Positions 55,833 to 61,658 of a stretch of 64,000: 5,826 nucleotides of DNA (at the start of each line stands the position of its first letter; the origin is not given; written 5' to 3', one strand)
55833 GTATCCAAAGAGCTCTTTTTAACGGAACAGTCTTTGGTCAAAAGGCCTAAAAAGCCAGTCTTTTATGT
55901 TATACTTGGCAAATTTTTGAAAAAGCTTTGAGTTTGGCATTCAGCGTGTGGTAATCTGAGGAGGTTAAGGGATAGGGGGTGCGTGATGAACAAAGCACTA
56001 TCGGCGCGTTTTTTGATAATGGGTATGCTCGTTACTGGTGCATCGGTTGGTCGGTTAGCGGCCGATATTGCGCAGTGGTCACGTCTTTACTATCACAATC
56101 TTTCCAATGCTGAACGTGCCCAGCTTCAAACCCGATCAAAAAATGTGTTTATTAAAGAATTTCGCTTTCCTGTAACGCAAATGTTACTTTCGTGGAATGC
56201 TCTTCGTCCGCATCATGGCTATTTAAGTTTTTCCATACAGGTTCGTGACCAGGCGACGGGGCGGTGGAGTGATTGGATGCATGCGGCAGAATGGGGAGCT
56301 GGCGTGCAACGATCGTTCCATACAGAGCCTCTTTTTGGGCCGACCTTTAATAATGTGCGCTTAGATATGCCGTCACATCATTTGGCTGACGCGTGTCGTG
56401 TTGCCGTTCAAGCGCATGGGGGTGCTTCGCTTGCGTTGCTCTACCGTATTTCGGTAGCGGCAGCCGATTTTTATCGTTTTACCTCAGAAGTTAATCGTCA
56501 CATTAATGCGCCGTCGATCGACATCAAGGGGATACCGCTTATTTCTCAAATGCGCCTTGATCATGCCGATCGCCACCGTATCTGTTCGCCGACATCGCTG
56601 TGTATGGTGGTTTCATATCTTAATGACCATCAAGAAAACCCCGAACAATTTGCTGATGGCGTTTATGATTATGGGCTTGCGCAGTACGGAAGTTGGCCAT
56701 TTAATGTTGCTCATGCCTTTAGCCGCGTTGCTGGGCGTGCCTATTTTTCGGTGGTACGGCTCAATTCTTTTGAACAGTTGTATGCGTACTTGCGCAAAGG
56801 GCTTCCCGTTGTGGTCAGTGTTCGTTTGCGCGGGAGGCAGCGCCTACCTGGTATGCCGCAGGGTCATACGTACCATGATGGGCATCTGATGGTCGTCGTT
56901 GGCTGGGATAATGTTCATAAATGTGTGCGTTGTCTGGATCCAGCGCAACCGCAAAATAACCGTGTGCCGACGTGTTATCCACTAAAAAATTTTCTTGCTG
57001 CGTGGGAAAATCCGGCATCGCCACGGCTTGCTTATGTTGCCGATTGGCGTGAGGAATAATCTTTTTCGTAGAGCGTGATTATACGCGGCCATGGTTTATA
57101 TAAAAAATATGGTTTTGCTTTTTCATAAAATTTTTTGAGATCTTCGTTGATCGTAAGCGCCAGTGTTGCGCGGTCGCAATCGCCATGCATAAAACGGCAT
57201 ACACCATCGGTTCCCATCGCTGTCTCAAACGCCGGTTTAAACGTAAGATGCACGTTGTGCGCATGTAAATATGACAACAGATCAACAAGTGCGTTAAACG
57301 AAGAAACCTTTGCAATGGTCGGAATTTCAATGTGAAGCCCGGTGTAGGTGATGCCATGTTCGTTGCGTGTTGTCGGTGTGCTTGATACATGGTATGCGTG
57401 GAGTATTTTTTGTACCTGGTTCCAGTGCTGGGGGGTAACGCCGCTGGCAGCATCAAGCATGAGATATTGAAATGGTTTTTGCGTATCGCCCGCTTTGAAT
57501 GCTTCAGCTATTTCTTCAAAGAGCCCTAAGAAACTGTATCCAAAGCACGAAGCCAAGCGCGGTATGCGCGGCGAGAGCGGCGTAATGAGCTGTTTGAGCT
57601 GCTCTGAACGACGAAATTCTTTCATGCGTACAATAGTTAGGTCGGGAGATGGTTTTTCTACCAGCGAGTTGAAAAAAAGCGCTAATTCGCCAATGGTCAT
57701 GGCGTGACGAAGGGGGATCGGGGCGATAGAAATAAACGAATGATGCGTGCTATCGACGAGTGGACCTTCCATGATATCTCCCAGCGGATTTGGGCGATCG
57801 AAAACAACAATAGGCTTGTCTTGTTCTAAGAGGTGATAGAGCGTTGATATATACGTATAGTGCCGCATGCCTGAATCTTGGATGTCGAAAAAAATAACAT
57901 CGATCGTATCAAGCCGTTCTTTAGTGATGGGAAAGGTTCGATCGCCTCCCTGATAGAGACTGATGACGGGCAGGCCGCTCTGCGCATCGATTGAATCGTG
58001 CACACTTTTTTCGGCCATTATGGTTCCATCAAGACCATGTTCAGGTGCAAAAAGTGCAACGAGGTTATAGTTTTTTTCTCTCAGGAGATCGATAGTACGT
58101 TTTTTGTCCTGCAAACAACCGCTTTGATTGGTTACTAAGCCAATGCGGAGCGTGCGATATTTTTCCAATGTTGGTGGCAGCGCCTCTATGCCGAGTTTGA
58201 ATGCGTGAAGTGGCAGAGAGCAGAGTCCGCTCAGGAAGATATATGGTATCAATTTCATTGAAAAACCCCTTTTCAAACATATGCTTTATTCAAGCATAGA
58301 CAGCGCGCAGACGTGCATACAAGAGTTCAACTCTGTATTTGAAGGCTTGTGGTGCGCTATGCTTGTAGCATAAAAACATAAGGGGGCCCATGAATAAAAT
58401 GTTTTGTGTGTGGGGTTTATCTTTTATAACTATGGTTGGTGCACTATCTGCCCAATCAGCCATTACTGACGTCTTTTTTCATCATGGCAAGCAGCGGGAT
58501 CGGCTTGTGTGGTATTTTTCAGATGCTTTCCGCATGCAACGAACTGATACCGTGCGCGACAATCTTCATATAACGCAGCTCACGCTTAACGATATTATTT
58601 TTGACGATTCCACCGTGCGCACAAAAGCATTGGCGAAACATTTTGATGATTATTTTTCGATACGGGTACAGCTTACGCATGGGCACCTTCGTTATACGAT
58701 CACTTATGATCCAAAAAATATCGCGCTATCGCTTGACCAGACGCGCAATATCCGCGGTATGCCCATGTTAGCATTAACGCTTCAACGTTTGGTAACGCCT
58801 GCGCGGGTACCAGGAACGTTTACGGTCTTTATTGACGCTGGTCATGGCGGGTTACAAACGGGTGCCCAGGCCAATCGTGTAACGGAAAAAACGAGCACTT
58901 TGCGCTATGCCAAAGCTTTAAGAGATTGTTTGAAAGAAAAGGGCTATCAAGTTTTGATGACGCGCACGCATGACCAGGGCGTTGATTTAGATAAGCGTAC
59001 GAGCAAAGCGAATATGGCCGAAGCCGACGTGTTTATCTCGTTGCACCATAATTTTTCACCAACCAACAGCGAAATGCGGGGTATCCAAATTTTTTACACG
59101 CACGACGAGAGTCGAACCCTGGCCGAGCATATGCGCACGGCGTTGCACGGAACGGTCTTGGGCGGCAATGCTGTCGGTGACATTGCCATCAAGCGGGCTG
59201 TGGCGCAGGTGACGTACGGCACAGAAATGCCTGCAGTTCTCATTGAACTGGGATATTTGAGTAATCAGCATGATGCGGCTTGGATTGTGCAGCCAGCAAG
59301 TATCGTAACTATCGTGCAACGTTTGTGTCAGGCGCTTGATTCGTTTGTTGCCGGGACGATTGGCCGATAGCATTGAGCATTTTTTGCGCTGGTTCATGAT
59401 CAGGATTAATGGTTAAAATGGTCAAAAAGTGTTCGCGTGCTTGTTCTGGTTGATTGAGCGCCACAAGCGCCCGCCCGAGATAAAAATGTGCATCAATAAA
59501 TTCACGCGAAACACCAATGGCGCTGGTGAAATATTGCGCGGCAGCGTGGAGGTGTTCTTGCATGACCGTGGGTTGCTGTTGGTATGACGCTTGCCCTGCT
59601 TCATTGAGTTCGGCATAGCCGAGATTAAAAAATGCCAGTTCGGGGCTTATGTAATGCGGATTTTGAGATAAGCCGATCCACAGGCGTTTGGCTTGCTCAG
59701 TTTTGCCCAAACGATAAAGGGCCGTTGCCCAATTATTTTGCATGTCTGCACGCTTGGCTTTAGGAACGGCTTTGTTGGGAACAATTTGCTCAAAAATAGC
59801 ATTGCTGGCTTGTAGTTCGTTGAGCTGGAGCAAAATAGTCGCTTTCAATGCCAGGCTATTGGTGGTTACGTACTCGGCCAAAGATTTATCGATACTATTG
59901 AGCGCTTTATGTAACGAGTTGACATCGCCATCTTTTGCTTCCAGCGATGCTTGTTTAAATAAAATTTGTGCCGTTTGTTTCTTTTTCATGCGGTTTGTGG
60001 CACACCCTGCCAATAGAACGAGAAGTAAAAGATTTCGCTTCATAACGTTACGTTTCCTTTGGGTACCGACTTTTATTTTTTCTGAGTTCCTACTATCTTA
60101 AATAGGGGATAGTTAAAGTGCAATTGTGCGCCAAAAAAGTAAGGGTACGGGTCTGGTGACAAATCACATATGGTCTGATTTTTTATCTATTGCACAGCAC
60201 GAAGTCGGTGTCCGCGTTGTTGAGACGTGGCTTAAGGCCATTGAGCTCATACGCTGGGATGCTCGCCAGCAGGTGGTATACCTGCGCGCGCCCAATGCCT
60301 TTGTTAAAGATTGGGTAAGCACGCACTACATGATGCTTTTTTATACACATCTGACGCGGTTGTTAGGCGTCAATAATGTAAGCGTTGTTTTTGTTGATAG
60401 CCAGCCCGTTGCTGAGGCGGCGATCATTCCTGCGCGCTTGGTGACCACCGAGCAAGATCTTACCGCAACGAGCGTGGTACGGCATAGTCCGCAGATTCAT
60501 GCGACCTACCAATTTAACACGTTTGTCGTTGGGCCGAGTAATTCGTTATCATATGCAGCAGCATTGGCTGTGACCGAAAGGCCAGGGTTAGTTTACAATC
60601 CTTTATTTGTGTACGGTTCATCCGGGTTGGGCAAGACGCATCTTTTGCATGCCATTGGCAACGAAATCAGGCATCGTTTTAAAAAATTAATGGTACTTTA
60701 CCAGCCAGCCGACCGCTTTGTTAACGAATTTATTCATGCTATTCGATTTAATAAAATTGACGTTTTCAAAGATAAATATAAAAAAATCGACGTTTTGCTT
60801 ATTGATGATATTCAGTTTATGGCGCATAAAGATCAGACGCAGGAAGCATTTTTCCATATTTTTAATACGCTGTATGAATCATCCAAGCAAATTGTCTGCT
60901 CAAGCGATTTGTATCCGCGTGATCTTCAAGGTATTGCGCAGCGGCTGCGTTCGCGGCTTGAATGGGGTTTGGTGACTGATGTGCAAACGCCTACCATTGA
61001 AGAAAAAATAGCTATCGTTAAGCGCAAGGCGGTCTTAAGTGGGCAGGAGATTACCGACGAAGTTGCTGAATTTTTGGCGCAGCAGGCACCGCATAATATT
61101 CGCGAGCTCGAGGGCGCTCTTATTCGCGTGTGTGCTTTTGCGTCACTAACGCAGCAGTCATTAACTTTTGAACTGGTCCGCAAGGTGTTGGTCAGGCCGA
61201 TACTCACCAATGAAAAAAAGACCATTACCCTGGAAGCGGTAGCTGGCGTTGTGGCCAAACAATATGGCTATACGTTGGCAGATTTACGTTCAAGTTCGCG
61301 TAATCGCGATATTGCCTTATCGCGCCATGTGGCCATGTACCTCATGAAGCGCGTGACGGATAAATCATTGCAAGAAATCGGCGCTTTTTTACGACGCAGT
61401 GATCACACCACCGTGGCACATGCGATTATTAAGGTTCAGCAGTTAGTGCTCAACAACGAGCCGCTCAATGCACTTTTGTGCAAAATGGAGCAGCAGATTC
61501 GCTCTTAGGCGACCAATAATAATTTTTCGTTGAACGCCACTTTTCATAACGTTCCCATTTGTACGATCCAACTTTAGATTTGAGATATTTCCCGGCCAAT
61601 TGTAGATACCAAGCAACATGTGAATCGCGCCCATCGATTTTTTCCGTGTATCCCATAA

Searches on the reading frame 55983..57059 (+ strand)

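Call 48: search_protein_families(library=pfam, proteins=[window:55983-57059:+], max_evalue=0.001)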
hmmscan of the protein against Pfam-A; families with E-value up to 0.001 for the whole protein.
window:55983-57059:+ (358 aa): 1 family
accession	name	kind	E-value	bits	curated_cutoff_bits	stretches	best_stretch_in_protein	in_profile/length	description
PF13529.12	Peptidase_C39_2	-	3.5e-17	63.7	24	1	183-321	2-143/143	Peptidase_C39 like family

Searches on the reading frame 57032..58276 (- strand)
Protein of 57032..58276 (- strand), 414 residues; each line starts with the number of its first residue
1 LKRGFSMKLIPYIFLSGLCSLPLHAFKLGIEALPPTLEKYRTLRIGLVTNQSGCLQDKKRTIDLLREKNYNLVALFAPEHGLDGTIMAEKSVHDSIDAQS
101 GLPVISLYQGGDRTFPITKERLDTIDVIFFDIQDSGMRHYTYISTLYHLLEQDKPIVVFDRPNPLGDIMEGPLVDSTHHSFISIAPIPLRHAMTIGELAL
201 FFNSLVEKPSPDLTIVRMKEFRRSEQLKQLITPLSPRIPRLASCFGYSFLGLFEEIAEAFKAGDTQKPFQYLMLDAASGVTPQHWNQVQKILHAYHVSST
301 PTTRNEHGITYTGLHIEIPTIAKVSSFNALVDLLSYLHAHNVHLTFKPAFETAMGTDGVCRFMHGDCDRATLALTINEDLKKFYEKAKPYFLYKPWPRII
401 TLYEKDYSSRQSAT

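Call 12: search_protein_families(library=ncbifam, proteins=[window:57032-58276:-], max_evalue=0.00001)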
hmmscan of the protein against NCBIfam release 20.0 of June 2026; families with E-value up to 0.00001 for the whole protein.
window:57032-58276:- (414 aa): 0 families

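Call 48: search_protein_families(library=pfam, proteins=[window:57032-58276:-], max_evalue=0.001)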
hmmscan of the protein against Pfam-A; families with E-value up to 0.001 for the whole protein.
window:57032-58276:- (414 aa): 2 families
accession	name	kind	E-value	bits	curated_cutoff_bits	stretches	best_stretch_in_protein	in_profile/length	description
PF07075.17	NamZ_N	-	5.8e-57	192.8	26.9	1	45-240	1-201/203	Exo-beta-N-acetylmuramidase NamZ, N-terminal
PF20732.2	NamZ_C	-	7.5e-07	30.5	25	1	247-393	3-152/152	Exo-beta-N-acetylmuramidase NamZ, C-terminal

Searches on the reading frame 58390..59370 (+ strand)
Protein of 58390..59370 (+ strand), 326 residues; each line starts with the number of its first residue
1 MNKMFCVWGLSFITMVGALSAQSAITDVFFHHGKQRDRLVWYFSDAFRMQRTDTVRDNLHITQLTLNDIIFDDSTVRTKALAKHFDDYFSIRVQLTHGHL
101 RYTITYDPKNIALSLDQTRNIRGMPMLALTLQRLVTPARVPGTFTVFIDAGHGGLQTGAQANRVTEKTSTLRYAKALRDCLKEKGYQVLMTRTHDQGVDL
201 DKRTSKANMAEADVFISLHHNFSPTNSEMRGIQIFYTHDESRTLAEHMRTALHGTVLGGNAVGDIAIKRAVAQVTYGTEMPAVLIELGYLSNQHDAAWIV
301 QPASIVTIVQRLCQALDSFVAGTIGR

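Call 48: search_protein_families(library=pfam, proteins=[window:58390-59370:+], max_evalue=0.001)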
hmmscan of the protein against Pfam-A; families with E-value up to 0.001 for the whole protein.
window:58390-59370:+ (326 aa): 1 family
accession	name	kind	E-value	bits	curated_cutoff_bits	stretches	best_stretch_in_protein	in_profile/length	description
PF01520.23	Amidase_3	-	2.6e-42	145.3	27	1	146-316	1-172/174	N-acetylmuramoyl-L-alanine amidase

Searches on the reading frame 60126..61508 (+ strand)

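Call 12: search_protein_families(library=ncbifam, proteins=[window:60126-61508:+], max_evalue=0.00001)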
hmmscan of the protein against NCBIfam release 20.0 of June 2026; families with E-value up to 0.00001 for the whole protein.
window:60126-61508:+ (460 aa): 16 families
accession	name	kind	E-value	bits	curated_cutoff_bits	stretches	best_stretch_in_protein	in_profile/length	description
TIGR00362.1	DnaA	equivalog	7.4e-138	460.3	343.9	1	16-458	1-437/437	chromosomal replication initiator protein DnaA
NF001154.0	PRK00149.3-3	equivalog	3.5e-85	286.7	410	1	31-459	28-459/462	chromosomal replication initiator protein DnaA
NF009087.0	PRK12422.1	equivalog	1.2e-67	229.1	657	1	15-444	3-428/455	chromosomal replication initiator protein DnaA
TIGR03420.1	DnaA_homol_Hda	equivalog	1.5e-36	126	194.8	1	125-355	9-225/226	DnaA regulatory inactivator Hda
NF005982.0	PRK08084.1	equivalog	3.3e-23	82.5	268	1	130-355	21-233/235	DnaA inactivator Hda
NF038214.1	IS21_help_AAA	equivalog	2.7e-15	56.7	200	1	160-260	93-191/232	IS21-like element helper ATPase IstB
NF005304.0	PRK06835.1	equivalog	4.5e-15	55.6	215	1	159-278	185-305/330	ATP-binding protein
NF005378.0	PRK06921.1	subfamily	3e-11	42.9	207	1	158-278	118-240/266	hypothetical protein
NF005992.0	PRK08116.1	subfamily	2e-10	40.2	189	1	160-278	117-237/269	hypothetical protein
NF006505.0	PRK08939.1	equivalog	1.3e-09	37.8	228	1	158-229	157-226/306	primosomal protein DnaI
NF006485.0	PRK08903.1-5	equivalog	1.8e-08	34.3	289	1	129-358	16-228/233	DnaA regulatory inactivator Hda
NF005098.0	PRK06526.1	subfamily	6.9e-08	32.2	296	1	161-263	113-213/266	transposase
NF006616.1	PRK09183.1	subfamily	2.7e-07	30.1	300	1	128-260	75-202/253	IS21-like element helper ATPase IstB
NF006486.0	PRK08903.1-6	equivalog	4e-07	29.8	307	1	202-355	69-216/222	DnaA regulatory inactivator Hda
NF005149.0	PRK06620.1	equivalog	4.1e-07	29.5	316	1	205-356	71-215/221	hypothetical protein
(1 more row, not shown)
